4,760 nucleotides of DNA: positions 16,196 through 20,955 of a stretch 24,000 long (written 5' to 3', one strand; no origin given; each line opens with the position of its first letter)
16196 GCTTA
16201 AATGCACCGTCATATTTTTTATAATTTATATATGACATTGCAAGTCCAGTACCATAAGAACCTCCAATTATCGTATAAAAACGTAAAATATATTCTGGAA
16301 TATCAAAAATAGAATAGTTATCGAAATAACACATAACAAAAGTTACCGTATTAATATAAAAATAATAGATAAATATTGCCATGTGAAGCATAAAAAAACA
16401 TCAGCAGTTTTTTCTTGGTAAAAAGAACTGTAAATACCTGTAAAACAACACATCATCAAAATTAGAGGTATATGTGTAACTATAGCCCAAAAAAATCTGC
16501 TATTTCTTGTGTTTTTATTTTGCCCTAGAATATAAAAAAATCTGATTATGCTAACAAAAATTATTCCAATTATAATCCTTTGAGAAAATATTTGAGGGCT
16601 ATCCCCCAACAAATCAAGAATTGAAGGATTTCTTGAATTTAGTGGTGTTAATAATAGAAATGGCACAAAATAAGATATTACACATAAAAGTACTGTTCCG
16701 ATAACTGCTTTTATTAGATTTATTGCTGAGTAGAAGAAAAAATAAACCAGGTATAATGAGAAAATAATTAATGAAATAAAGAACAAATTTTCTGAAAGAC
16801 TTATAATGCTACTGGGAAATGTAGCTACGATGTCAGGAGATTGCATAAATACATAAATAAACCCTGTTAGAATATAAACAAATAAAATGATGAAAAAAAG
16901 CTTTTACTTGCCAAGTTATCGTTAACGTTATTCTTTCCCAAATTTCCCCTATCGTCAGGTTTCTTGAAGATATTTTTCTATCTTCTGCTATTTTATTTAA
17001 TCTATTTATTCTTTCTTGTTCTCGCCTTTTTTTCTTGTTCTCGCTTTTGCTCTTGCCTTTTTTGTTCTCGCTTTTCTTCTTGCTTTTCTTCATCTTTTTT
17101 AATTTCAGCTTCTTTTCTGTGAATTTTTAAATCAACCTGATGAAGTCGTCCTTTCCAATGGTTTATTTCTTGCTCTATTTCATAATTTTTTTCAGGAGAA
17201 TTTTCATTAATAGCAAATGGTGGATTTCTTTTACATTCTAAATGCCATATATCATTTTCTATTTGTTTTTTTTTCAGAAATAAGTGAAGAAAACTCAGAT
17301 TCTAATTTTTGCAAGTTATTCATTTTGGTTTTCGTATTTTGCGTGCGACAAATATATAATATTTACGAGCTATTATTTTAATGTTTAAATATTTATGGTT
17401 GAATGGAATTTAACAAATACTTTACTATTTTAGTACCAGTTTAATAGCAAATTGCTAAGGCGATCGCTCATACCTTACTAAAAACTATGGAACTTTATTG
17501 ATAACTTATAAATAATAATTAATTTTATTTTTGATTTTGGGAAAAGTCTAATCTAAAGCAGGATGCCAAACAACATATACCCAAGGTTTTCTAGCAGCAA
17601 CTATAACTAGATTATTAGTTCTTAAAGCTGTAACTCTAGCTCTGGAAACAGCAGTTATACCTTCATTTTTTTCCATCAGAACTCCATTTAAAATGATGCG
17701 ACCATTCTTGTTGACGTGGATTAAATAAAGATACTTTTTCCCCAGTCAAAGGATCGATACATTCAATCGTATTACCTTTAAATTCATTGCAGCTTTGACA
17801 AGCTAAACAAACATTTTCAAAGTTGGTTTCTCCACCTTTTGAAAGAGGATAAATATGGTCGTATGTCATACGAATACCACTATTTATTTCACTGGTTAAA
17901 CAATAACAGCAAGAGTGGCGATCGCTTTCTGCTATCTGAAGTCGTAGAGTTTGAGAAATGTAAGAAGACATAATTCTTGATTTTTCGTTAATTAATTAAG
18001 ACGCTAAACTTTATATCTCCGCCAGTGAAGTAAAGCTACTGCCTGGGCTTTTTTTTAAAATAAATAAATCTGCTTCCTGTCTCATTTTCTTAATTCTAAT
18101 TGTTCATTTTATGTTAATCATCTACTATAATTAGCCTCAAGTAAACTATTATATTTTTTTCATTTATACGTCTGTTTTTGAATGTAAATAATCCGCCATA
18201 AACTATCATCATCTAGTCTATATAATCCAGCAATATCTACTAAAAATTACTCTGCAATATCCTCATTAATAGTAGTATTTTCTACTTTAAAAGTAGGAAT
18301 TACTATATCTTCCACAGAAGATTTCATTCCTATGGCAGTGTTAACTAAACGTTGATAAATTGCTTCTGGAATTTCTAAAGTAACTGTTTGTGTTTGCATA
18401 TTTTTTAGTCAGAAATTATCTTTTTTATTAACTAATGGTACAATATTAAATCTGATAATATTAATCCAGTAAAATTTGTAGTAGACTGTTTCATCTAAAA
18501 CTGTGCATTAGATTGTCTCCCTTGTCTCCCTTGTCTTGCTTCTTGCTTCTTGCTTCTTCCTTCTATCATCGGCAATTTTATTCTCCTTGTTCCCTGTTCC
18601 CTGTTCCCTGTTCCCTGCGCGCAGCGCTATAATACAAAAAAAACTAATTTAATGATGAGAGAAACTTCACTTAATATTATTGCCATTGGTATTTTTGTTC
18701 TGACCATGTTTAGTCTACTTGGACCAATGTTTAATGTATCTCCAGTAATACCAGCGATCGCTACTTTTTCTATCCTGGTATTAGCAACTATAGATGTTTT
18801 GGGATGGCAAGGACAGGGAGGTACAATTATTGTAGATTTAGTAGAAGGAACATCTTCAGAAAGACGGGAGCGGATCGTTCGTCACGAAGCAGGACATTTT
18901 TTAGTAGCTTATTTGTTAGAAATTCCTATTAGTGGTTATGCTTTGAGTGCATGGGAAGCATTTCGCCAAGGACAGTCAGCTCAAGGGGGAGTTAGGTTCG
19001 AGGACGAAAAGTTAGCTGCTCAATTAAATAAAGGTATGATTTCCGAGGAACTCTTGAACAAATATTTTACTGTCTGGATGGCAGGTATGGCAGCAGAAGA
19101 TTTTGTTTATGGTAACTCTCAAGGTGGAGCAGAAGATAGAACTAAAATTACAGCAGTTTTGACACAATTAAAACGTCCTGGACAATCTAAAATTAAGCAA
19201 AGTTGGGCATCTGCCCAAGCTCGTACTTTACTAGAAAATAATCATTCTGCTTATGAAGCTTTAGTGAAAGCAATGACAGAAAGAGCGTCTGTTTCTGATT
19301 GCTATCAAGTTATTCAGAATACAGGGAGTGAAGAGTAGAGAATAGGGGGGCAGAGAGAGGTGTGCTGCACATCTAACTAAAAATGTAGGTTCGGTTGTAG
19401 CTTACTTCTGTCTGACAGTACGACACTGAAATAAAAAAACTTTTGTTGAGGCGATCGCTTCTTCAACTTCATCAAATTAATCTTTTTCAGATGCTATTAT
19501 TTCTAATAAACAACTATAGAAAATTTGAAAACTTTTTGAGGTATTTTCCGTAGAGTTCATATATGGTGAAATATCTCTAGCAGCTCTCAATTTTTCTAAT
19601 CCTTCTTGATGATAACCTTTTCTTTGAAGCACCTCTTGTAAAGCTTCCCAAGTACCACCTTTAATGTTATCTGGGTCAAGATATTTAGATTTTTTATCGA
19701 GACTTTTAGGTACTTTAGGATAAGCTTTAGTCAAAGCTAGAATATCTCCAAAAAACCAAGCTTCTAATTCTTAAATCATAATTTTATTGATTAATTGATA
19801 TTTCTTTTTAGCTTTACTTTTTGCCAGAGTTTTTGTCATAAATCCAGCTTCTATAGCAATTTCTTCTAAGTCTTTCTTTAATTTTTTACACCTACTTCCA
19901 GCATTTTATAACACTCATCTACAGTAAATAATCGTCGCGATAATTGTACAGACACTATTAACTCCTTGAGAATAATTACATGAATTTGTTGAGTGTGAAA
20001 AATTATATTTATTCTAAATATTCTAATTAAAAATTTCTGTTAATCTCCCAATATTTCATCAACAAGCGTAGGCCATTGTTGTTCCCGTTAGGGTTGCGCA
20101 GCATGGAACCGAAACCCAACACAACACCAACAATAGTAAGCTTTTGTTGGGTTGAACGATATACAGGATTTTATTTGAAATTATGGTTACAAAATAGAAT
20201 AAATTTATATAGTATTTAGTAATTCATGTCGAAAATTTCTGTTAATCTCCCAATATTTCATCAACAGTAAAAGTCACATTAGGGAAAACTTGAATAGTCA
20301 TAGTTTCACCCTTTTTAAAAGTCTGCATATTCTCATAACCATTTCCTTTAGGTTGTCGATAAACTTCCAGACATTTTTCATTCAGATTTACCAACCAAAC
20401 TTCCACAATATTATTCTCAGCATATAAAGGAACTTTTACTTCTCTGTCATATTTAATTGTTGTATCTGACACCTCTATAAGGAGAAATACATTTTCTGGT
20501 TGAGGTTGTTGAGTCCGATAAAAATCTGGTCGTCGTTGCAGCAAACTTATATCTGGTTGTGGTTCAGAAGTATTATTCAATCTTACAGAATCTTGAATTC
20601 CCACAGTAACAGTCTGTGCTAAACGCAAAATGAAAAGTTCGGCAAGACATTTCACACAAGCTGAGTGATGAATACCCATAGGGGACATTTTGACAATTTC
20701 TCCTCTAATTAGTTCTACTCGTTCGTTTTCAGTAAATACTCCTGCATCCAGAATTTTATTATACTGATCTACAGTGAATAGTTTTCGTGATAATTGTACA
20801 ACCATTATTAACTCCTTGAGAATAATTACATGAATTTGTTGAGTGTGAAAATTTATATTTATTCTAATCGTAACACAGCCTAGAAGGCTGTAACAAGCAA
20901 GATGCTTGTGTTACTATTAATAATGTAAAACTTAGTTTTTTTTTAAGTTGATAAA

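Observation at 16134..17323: One gene split into five ORF pieces by four frameshifts, every one inside an A/T run of 7-9 nt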

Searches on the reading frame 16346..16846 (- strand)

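Call 58: search_protein_families(library=pfam, max_evalue=0.1, proteins=[P0010, P0142, P0143, P0144, P0145, P0146])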
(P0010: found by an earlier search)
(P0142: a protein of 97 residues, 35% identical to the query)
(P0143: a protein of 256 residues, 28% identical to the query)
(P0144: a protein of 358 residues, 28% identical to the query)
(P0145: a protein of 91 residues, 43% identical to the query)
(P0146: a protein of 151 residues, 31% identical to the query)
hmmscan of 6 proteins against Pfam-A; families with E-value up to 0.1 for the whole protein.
P0010 (390 aa): 0 families

P0142 (97 aa): 2 families
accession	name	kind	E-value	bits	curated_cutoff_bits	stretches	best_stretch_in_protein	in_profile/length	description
PF06961.18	DUF1294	-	4.3e-14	52.9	25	1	9-70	1-55/55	Protein of unknown function (DUF1294)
PF05019.18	Coq4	-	0.067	12.9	22.9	1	12-72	43-106/221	Coenzyme Q (ubiquinone) biosynthesis protein Coq4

P0143 (256 aa): 1 family
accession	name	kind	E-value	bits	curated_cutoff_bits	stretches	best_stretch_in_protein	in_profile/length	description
PF06961.18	DUF1294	-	1.3e-09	38.6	25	1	160-226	1-55/55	Protein of unknown function (DUF1294)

P0144 (358 aa): 6 families
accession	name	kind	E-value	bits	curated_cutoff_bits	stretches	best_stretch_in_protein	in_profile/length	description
PF20990.2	DUF2207_C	-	0.0015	18.7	33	1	61-210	62-189/247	Predicted membrane protein (DUF2207) C-terminal domain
PF11711.13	Tim54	-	0.011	15.1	34.7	1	54-159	188-290/376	Inner membrane protein import complex subunit Tim54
PF12773.13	DZR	-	0.019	15.6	27.3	1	14-34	25-45/45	Double zinc ribbon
PF13240.11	Zn_Ribbon_1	-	0.027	14.7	25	1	15-35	1-21/23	zinc-ribbon domain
PF13248.11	Zn_ribbon_3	-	0.042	13.8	27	1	14-34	3-23/26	zinc-ribbon domain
PF18443.6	Tli4_N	-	0.056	14.1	26.5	1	95-157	36-101/138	Tle cognate immunity protein 4 N-terminal domain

P0145 (91 aa): 6 families
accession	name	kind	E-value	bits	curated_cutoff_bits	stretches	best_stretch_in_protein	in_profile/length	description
PF06961.18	DUF1294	-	4.2e-24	85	25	1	12-66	1-55/55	Protein of unknown function (DUF1294)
PF03006.26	HlyIII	-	0.0086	16.2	26.2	1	9-89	110-192/224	Haemolysin-III related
PF01925.25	TauE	-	0.0093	16.1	32.6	1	8-76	174-232/237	Sulfite exporter TauE/SafE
PF20303.3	YLATT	-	0.067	13.5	26.7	0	37-74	4-40/107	YEATS-Like-Associating Three TM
PF12146.15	Hydrolase_4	-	0.088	12.5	27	1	40-68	77-103/239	Serine aminopeptidase, S33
PF00892.27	EamA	-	0.093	13.5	28.2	0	32-90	27-86/135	EamA-like transporter family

P0146 (151 aa): 5 families
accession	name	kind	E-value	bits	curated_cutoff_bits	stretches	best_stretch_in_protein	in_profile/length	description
PF06961.18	DUF1294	-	2.3e-14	53.8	25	1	65-121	1-55/55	Protein of unknown function (DUF1294)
PF13346.12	ABC2_membrane_5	-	0.0029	17.6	25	1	21-68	119-165/205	ABC-2 family transporter protein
PF08019.17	EptA_B_N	-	0.035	14.4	22.3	0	92-142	67-117/152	Phosphoethanolamine transferase EptA/EptB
PF05767.17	Pox_A14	-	0.052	14.2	27.7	1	19-73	13-67/93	Poxvirus virion envelope protein A14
PF12650.12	DUF3784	-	0.074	13.7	28.1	1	12-64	35-88/94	Domain of unknown function (DUF3784)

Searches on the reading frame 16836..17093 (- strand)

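Call 58: search_protein_families(library=pfam, max_evalue=0.1, proteins=[P0010, P0142, P0143, P0144, P0145, P0146])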
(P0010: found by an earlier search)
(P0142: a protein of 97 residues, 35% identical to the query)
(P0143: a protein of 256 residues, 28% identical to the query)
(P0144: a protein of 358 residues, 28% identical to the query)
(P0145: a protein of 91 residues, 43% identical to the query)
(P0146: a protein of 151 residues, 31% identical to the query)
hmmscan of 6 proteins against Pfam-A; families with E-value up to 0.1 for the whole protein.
P0010 (390 aa): 0 families

P0142 (97 aa): 2 families
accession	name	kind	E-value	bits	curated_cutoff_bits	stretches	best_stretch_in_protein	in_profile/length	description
PF06961.18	DUF1294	-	4.3e-14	52.9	25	1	9-70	1-55/55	Protein of unknown function (DUF1294)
PF05019.18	Coq4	-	0.067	12.9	22.9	1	12-72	43-106/221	Coenzyme Q (ubiquinone) biosynthesis protein Coq4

P0143 (256 aa): 1 family
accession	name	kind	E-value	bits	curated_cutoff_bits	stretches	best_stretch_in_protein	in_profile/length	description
PF06961.18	DUF1294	-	1.3e-09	38.6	25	1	160-226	1-55/55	Protein of unknown function (DUF1294)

P0144 (358 aa): 6 families
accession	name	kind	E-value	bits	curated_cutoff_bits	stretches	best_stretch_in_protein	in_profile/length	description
PF20990.2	DUF2207_C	-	0.0015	18.7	33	1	61-210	62-189/247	Predicted membrane protein (DUF2207) C-terminal domain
PF11711.13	Tim54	-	0.011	15.1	34.7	1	54-159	188-290/376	Inner membrane protein import complex subunit Tim54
PF12773.13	DZR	-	0.019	15.6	27.3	1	14-34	25-45/45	Double zinc ribbon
PF13240.11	Zn_Ribbon_1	-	0.027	14.7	25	1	15-35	1-21/23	zinc-ribbon domain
PF13248.11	Zn_ribbon_3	-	0.042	13.8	27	1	14-34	3-23/26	zinc-ribbon domain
PF18443.6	Tli4_N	-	0.056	14.1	26.5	1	95-157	36-101/138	Tle cognate immunity protein 4 N-terminal domain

P0145 (91 aa): 6 families
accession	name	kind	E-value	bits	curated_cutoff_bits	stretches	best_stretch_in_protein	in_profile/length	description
PF06961.18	DUF1294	-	4.2e-24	85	25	1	12-66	1-55/55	Protein of unknown function (DUF1294)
PF03006.26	HlyIII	-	0.0086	16.2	26.2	1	9-89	110-192/224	Haemolysin-III related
PF01925.25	TauE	-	0.0093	16.1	32.6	1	8-76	174-232/237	Sulfite exporter TauE/SafE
PF20303.3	YLATT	-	0.067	13.5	26.7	0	37-74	4-40/107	YEATS-Like-Associating Three TM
PF12146.15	Hydrolase_4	-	0.088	12.5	27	1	40-68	77-103/239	Serine aminopeptidase, S33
PF00892.27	EamA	-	0.093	13.5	28.2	0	32-90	27-86/135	EamA-like transporter family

P0146 (151 aa): 5 families
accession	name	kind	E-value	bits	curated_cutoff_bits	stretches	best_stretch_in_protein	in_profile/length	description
PF06961.18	DUF1294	-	2.3e-14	53.8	25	1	65-121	1-55/55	Protein of unknown function (DUF1294)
PF13346.12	ABC2_membrane_5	-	0.0029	17.6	25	1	21-68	119-165/205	ABC-2 family transporter protein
PF08019.17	EptA_B_N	-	0.035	14.4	22.3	0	92-142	67-117/152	Phosphoethanolamine transferase EptA/EptB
PF05767.17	Pox_A14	-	0.052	14.2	27.7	1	19-73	13-67/93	Poxvirus virion envelope protein A14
PF12650.12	DUF3784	-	0.074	13.7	28.1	1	12-64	35-88/94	Domain of unknown function (DUF3784)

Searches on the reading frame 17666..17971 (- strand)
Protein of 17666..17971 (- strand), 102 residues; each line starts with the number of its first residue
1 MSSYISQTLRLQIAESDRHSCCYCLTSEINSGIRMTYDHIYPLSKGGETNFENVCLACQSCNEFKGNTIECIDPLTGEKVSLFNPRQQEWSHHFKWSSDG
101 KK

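Call 58: search_protein_families(library=pfam, max_evalue=0.1, proteins=[P0010, P0142, P0143, P0144, P0145, P0146])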
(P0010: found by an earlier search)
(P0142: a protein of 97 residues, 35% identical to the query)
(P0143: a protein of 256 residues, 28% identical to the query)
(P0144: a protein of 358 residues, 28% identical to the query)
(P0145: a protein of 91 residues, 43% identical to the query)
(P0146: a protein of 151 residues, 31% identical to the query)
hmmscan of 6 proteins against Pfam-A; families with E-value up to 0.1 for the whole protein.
P0010 (390 aa): 0 families

P0142 (97 aa): 2 families
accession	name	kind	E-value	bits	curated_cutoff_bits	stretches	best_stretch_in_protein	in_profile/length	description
PF06961.18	DUF1294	-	4.3e-14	52.9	25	1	9-70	1-55/55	Protein of unknown function (DUF1294)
PF05019.18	Coq4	-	0.067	12.9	22.9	1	12-72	43-106/221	Coenzyme Q (ubiquinone) biosynthesis protein Coq4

P0143 (256 aa): 1 family
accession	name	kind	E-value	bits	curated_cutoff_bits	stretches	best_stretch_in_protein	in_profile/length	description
PF06961.18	DUF1294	-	1.3e-09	38.6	25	1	160-226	1-55/55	Protein of unknown function (DUF1294)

P0144 (358 aa): 6 families
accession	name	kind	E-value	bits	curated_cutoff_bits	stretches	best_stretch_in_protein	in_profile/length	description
PF20990.2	DUF2207_C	-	0.0015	18.7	33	1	61-210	62-189/247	Predicted membrane protein (DUF2207) C-terminal domain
PF11711.13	Tim54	-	0.011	15.1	34.7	1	54-159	188-290/376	Inner membrane protein import complex subunit Tim54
PF12773.13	DZR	-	0.019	15.6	27.3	1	14-34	25-45/45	Double zinc ribbon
PF13240.11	Zn_Ribbon_1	-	0.027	14.7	25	1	15-35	1-21/23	zinc-ribbon domain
PF13248.11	Zn_ribbon_3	-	0.042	13.8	27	1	14-34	3-23/26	zinc-ribbon domain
PF18443.6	Tli4_N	-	0.056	14.1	26.5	1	95-157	36-101/138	Tle cognate immunity protein 4 N-terminal domain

P0145 (91 aa): 6 families
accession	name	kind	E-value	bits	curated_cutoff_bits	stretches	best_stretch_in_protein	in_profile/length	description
PF06961.18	DUF1294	-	4.2e-24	85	25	1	12-66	1-55/55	Protein of unknown function (DUF1294)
PF03006.26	HlyIII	-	0.0086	16.2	26.2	1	9-89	110-192/224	Haemolysin-III related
PF01925.25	TauE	-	0.0093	16.1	32.6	1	8-76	174-232/237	Sulfite exporter TauE/SafE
PF20303.3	YLATT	-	0.067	13.5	26.7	0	37-74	4-40/107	YEATS-Like-Associating Three TM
PF12146.15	Hydrolase_4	-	0.088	12.5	27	1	40-68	77-103/239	Serine aminopeptidase, S33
PF00892.27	EamA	-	0.093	13.5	28.2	0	32-90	27-86/135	EamA-like transporter family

P0146 (151 aa): 5 families
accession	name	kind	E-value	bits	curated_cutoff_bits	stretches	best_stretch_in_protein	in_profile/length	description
PF06961.18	DUF1294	-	2.3e-14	53.8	25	1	65-121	1-55/55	Protein of unknown function (DUF1294)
PF13346.12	ABC2_membrane_5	-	0.0029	17.6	25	1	21-68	119-165/205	ABC-2 family transporter protein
PF08019.17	EptA_B_N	-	0.035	14.4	22.3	0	92-142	67-117/152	Phosphoethanolamine transferase EptA/EptB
PF05767.17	Pox_A14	-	0.052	14.2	27.7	1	19-73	13-67/93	Poxvirus virion envelope protein A14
PF12650.12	DUF3784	-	0.074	13.7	28.1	1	12-64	35-88/94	Domain of unknown function (DUF3784)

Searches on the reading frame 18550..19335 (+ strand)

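Call 33: search_protein_families(library=pfam, proteins=[window:18550-19335:+])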
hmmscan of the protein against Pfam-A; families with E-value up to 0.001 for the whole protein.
window:18550-19335:+ (262 aa): 1 family
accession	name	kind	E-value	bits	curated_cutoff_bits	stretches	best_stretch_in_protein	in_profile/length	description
PF01434.24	Peptidase_M41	-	2e-05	25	29.9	1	102-206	4-100/191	Peptidase family M41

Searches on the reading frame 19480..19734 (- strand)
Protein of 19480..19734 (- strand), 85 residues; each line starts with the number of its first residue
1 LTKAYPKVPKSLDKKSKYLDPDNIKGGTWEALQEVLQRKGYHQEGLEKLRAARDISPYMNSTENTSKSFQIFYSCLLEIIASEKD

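Call 33: search_protein_families(library=pfam, proteins=[window:19480-19734:-])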
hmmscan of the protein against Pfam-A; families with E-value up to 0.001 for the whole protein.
window:19480-19734:- (85 aa): 1 family
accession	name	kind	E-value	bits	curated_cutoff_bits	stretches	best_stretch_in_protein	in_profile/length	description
PF14103.11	DUF4276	-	6.3e-08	33.5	30.2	1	3-74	116-189/192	Domain of unknown function (DUF4276)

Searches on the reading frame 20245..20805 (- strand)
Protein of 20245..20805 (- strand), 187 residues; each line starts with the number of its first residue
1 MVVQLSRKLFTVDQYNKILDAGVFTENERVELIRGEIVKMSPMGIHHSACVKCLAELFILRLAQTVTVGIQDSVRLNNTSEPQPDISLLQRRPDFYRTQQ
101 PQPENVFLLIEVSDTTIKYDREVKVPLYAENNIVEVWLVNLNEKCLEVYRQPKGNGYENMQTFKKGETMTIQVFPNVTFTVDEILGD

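Call 33: search_protein_families(library=pfam, proteins=[window:20245-20805:-])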
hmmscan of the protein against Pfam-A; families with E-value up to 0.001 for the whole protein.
window:20245-20805:- (187 aa): 1 family
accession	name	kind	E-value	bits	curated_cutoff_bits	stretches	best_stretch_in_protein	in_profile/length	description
PF05685.18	Uma2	-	1.4e-32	112.9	27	1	13-181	2-171/172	Putative restriction endonuclease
